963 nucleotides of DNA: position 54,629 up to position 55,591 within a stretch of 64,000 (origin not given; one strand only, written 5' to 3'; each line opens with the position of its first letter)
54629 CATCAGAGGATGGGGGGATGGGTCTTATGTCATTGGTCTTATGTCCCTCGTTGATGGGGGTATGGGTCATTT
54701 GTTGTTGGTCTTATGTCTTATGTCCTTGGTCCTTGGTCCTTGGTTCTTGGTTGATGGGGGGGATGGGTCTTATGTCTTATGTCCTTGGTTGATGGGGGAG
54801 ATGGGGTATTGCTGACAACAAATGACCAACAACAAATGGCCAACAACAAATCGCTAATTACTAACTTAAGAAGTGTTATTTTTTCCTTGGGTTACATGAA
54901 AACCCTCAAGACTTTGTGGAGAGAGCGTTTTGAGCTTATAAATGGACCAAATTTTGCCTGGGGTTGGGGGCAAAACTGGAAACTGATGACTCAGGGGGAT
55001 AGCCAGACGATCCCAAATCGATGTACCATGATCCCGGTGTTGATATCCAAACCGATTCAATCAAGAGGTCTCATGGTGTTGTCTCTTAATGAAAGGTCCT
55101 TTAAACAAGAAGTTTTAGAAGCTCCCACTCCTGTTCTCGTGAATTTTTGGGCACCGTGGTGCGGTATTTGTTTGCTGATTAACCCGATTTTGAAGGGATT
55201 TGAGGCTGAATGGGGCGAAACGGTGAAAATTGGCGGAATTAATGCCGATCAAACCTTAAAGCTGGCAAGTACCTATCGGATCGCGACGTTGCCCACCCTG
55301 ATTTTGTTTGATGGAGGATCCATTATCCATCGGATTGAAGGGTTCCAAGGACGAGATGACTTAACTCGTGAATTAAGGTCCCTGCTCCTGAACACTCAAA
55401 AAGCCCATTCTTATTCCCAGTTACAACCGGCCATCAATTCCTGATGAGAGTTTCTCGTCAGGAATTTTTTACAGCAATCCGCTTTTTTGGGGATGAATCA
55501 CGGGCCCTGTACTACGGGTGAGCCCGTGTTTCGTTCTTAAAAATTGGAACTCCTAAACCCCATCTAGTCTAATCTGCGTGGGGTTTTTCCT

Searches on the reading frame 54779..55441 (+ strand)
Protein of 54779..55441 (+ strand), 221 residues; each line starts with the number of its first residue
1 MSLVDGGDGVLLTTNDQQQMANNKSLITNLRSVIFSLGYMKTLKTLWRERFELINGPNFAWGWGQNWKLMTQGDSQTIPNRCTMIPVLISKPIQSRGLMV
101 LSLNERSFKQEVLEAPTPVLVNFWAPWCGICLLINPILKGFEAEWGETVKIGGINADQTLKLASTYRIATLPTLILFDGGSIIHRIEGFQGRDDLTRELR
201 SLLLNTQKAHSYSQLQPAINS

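Call 26: search_protein_families(library=pfam, proteins=[window:54779-55441:+], max_evalue=0.01)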
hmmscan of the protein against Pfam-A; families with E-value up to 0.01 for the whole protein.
window:54779-55441:+ (221 aa): 3 families
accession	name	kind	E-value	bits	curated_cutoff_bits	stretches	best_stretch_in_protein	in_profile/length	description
PF00085.26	Thioredoxin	-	6.8e-21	74.7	23.5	1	100-199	2-101/103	Thioredoxin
PF13098.12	Thioredoxin_2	-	2.2e-06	28.4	27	1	117-197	6-102/104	Thioredoxin-like domain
PF13905.12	Thioredoxin_8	-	7.5e-05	23.4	27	0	118-160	3-47/94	Thioredoxin-like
